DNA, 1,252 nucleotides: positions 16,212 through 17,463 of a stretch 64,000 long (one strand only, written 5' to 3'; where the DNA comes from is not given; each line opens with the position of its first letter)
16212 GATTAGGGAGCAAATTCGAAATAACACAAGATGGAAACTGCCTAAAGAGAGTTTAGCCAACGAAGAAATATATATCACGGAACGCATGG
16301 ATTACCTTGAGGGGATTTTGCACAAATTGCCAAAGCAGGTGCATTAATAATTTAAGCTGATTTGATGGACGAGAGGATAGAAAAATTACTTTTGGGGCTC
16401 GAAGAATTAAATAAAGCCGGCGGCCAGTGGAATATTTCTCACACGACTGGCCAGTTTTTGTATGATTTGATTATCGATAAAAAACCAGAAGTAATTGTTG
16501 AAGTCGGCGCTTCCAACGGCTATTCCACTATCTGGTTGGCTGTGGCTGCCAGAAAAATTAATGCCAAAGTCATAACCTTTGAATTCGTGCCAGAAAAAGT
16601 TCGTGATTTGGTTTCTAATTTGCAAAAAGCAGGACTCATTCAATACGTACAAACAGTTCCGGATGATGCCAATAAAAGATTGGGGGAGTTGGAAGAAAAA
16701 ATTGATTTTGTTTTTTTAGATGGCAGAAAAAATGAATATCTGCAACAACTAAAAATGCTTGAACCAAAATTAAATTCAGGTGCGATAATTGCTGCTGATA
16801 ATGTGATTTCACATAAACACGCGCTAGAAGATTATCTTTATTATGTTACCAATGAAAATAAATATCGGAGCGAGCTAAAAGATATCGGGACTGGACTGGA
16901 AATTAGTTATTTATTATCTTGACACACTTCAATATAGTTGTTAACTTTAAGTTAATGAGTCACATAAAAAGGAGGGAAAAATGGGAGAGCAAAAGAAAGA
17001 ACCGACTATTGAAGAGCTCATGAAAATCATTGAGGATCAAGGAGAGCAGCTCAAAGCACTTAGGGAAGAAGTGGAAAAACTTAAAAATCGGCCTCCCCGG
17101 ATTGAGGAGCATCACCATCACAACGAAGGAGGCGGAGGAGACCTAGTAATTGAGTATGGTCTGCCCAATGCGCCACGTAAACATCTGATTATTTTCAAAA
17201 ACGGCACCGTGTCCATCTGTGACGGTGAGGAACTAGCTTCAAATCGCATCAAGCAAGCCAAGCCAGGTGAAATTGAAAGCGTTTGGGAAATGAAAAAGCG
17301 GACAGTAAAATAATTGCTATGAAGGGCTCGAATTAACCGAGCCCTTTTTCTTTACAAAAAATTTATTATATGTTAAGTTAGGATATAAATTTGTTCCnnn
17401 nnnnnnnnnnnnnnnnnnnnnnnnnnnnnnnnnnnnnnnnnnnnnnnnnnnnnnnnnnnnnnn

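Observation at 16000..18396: Radical SAM/SPASM enzyme with adjacent small proteins and an O-methyltransferase: candidate peptide- or cofactor-modification cluster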

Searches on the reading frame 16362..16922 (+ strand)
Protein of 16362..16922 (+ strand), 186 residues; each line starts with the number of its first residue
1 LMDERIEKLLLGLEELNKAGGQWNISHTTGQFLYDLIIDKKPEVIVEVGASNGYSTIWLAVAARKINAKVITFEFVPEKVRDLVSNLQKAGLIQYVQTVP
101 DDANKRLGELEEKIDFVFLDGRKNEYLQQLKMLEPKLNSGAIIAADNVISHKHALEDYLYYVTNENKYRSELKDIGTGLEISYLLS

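Call 3: search_protein_families(library=pfam, proteins=[window:16362-16922:+], max_evalue=0.01)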
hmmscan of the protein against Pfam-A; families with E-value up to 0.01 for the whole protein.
window:16362-16922:+ (186 aa): 6 families
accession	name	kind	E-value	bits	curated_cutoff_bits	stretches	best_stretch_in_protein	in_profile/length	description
PF13578.12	Methyltransf_24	-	7.8e-13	49.7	26.3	1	46-148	1-105/105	Methyltransferase domain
PF01596.23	Methyltransf_3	-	5.3e-12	45.9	22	1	18-156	21-163/204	O-methyltransferase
PF04989.18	RMNT_CmcI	-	0.00019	21.7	23.2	1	35-151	26-152/206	Rhamnosyl O-methyltransferase/CmcI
PF13847.12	Methyltransf_31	-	0.00091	19.4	27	1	41-134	3-95/145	Methyltransferase domain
PF13649.12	Methyltransf_25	-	0.0014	19.7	27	1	45-120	1-71/97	Methyltransferase domain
PF07279.17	DUF1442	-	0.003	17.4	27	1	55-183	57-185/218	Protein of unknown function (DUF1442)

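Call 4: search_protein_families(library=ncbifam, proteins=[window:16362-16922:+], max_evalue=0.01)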
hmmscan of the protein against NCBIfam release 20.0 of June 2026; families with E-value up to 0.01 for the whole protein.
window:16362-16922:+ (186 aa): 7 families
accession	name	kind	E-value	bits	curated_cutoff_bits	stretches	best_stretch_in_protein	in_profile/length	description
TIGR02469.1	CbiT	equivalog_domain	1.2e-08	35.2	78.3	1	33-146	12-121/124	precorrin-6Y C5,15-methyltransferase (decarboxylating) subunit CbiT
NF045824.1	RhmsylMtase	equivalog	0.00016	21.2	400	1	35-147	54-173/226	rhamnosyl O-methyltransferase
TIGR01444.1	fkbM_fam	subfamily_domain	0.00026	21.5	37.7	1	44-99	1-53/143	FkbM family methyltransferase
TIGR00446.1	nop2p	subfamily_domain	0.00054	19.3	210.45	1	40-120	70-147/264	NOL1/NOP2/sun family putative RNA methylase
NF001556.0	PRK00377.1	equivalog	0.00079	19.3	238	1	41-149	40-147/198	cobalt-precorrin-6Y C(15)-methyltransferase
NF041081.1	prot_lys_mtase_Arch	equivalog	0.0012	18.9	200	1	41-155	9-113/142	protein-lysine N-methyltransferase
NF011493.0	PRK14901.1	equivalog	0.0047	15.8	540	1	20-120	233-334/447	16S rRNA (cytosine(967)-C(5))-methyltransferase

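Call 62: search_protein_families(library=padloc, proteins=[window:16362-16919:+], max_evalue=0.001)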
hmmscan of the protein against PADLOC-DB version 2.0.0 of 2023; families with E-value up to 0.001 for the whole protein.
window:16362-16919:+ (186 aa): 1 family
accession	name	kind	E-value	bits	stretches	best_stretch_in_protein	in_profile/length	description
PDLC04134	mad2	-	3.6e-11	40.6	1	15-145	265-394/492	mads_2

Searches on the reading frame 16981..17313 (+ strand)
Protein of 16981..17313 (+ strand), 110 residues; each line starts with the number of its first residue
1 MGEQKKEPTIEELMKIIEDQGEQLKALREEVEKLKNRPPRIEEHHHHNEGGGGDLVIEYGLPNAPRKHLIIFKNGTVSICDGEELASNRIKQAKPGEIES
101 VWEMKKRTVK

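Call 3: search_protein_families(library=pfam, proteins=[window:16981-17313:+], max_evalue=0.01)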
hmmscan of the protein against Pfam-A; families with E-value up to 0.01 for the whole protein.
window:16981-17313:+ (110 aa): 1 family
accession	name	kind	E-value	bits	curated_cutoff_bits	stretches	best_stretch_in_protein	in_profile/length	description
PF04102.17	SlyX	-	0.0036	18.3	30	1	7-46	16-55/67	SlyX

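Call 4: search_protein_families(library=ncbifam, proteins=[window:16981-17313:+], max_evalue=0.01)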
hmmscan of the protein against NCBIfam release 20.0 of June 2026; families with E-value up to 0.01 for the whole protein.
window:16981-17313:+ (110 aa): 0 families

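Call 8: find_homologous_proteins(query=window:16981-17310:+, max_evalue=0.01)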
Query window:16981-17310:+ (110 aa): 1 proteins with E <= 0.01 among 7 candidates.
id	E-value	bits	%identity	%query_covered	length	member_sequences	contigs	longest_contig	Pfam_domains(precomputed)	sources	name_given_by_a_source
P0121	6.4e-66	237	100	100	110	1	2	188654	-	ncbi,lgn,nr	ncbi:MAG: hypothetical protein PHC97_01335 [Patescibacteria group bacterium]|nr:hypothetical protein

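Call 17: find_homologous_proteins(query=A1, max_evalue=0.01)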
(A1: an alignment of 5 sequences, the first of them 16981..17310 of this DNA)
Query A1 (5 sequences) (110 aa, profile of the alignment): 11 proteins with E <= 0.01 among 6106 candidates.
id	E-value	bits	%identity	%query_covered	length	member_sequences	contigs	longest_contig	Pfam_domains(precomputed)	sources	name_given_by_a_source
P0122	4.8e-39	150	41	63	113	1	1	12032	-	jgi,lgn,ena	-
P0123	1.7e-38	149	37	96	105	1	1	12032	-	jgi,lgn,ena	-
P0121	5.0e-38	147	100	100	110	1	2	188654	-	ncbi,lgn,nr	ncbi:MAG: hypothetical protein PHC97_01335 [Patescibacteria group bacterium]|nr:hypothetical protein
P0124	1.3e-37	146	38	75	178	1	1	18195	-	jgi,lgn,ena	-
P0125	2.5e-29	119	36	96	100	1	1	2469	-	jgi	jgi:hypothetical protein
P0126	2.2e-27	113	61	54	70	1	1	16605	-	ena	-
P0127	3.4e-27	112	33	98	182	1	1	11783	-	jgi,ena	-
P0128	3.6e-26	109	35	84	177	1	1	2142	-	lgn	-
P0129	6.9e-26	108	37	84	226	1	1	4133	-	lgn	-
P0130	1.9e-18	84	45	51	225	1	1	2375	PF05157.21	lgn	-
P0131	2.9e-18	84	53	61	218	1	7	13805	PF05157.21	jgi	jgi:hypothetical protein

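Call 20: find_encoding_contigs(protein=P0131, flank=7000, max_places=4)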
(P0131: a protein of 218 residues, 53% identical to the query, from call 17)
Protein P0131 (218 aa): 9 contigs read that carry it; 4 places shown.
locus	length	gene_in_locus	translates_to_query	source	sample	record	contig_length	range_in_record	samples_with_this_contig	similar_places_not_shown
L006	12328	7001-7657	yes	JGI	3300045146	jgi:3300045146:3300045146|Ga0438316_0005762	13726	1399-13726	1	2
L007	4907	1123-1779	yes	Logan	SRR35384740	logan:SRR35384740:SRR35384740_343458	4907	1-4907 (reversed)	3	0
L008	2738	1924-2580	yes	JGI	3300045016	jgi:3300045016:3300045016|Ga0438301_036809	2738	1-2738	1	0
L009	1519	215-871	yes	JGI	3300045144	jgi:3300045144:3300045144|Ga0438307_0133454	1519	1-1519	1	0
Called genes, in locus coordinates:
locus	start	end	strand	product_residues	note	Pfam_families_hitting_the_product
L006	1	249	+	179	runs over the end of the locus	-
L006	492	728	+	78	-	-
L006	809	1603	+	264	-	PF00069:Pkinase, PF07714:PK_Tyr_Ser-Thr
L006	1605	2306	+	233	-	PF00970:FAD_binding_6 (weak), PF00175:NAD_binding_1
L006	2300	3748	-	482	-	PF07690:MFS_1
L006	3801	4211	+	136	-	-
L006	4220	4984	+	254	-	-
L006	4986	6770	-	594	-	-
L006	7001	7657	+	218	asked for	PF05157:MshEN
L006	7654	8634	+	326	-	PF04055:Radical_SAM, PF13353:Fer4_12, PF13186:SPASM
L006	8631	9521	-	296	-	-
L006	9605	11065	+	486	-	-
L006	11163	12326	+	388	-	?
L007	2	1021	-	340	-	?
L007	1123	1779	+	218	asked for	PF05157:MshEN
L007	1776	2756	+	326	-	PF04055:Radical_SAM, PF13353:Fer4_12, PF13186:SPASM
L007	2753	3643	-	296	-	-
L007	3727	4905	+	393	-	?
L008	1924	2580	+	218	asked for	PF05157:MshEN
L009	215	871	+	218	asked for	PF05157:MshEN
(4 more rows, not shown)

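Call 28: search_protein_families(library=pfam, proteins=[P0121, P0124, P0129, P0130, P0131], max_evalue=1)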
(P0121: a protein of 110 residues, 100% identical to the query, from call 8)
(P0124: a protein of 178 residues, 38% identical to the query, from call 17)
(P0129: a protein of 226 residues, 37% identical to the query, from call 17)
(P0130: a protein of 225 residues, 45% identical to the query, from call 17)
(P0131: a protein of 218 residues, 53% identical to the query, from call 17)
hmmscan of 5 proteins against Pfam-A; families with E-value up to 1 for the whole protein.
P0121 (110 aa): 6 families
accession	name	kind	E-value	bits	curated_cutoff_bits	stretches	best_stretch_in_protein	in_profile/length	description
PF04102.17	SlyX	-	0.0036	18.3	30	1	7-46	16-55/67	SlyX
PF04977.20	DivIC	-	0.077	13.3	28.9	1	6-43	22-59/80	Septum formation initiator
PF18570.6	Nup54_57_C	-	0.09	12.8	25.6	1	15-35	6-26/29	NUP57/Nup54 C-terminal domain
PF01519.22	DUF16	-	0.14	13.1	40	1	5-36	45-76/104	Protein of unknown function DUF16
PF19717.4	DUF6212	-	0.23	10.7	26.4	1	22-57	58-93/395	Family of unknown function (DUF6212)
PF13186.11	SPASM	-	0.25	12.1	21.5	1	64-83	3-23/67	Iron-sulfur cluster-binding domain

P0124 (178 aa): 30 families (the best 25 are shown)
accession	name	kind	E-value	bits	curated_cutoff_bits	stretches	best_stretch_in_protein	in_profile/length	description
PF10224.14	DUF2205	-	0.00012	22.6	26.7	1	3-52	14-63/75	Short coiled-coil protein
PF08581.15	Tup_N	-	0.00092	19.9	28.7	0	19-68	11-60/77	Tup N-terminal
PF00992.25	Troponin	-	0.0026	18.5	26.2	1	4-75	14-86/134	Troponin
PF06005.17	ZapB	-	0.0048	17.8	31.5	1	16-65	15-64/71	Cell division protein ZapB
PF04508.17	Pox_A_type_inc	-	0.013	15.8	21.4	1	88-103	1-16/23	Viral A-type inclusion protein repeat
PF24245.1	INO80F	-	0.031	14.8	25.1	1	23-52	7-36/47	INO80 complex subunit F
PF10046.14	BLOC1_2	-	0.064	14.1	33.4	1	16-64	48-96/96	Biogenesis of lysosome-related organelles complex-1 subunit 2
PF16740.10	SKA2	-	0.072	13.3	30.1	1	3-48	22-67/110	Spindle and kinetochore-associated protein 2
PF23984.1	DUF7307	-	0.076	13.4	27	1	22-55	3-36/129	Pam3 gp33-like protein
PF02755.20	RPEL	-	0.084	13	23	1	79-96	1-18/24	RPEL repeat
PF01166.23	TSC22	-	0.14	12.7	30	1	84-105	10-31/57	TSC-22/dip/bun family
PF07926.17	TPR_MLP1_2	-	0.16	12.4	36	0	6-38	90-122/129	TPR/MLP1/MLP2-like protein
PF10473.14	CENP-F_leu_zip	-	0.17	12.4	34.5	0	3-87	50-132/140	Leucine-rich repeats of kinetochore protein Cenp-F/LEK1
PF11155.13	DUF2935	-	0.21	12.6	24.4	1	7-82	29-107/121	Domain of unknown function (DUF2935)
PF14661.11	HAUS6_N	-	0.21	11.6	26.4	1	6-100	155-228/233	HAUS augmin-like complex subunit 6 N-terminus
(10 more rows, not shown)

P0129 (226 aa): 5 families
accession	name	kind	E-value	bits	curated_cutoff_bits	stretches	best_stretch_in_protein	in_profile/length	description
PF08651.15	DASH_Duo1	-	0.0092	16.2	25.4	1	17-42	48-73/74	DASH complex subunit Duo1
PF15665.10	FAM184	-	0.11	12.6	32.7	1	92-156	49-114/211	Family with sequence similarity 184, A and B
PF14282.11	FlxA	-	0.12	13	26.3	1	113-152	24-63/101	FlxA-like protein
PF18035.6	Bap31_Bap29_C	-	0.13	12.8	30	1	131-152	14-29/52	Bap31/Bap29 cytoplasmic coiled-coil domain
PF20077.4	CcmD_alt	-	0.13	12.7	23.5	1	34-56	12-34/61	CcmD family protein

P0130 (225 aa): 2 families
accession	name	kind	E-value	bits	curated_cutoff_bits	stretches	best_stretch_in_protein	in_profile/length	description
PF05157.20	MshEN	-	8e-17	61.5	23.1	1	65-149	2-87/90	MshEN domain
PF10415.14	FumaraseC_C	-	0.00023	21.9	32.5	1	36-61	23-48/54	Fumarase C C-terminus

P0131 (218 aa): 3 families
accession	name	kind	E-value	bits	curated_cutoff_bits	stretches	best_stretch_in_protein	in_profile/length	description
PF05157.20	MshEN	-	7.5e-20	71.2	23.1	1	65-148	2-86/90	MshEN domain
PF10415.14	FumaraseC_C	-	0.0011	19.8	32.5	1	34-58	21-45/54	Fumarase C C-terminus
PF03361.19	Herpes_IE2_3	-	0.14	12.5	25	0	189-213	73-97/162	Herpes virus intermediate/early protein 2/3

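Call 38: search_protein_families(library=pfam, proteins=[L006:4986-6770:-, L006:8631-9521:-, L006:9605-11065:+, L006:11163-12326:+, L006:4220-4984:+], max_evalue=0.01)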
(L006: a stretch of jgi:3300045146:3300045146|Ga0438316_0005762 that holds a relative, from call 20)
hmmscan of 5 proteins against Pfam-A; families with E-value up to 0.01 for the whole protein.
L006:4986-6770:- (594 aa): 0 families

L006:8631-9521:- (296 aa): 0 families

L006:9605-11065:+ (486 aa): 0 families

L006:11163-12326:+ (388 aa): 2 families
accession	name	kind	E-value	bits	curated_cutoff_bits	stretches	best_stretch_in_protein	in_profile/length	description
PF04055.27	Radical_SAM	-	5.1e-10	40.2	29.5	1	265-384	6-130/166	Radical SAM superfamily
PF02310.24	B12-binding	-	0.0087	16.3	32.1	0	92-166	42-110/121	B12 binding domain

L006:4220-4984:+ (254 aa): 0 families

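Call 62: search_protein_families(library=padloc, proteins=[window:16981-17310:+, P0131], max_evalue=0.001)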
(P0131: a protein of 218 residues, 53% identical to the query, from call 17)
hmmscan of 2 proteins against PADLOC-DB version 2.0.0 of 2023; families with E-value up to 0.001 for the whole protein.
window:16981-17310:+ (110 aa): 0 families

P0131 (218 aa): 0 families
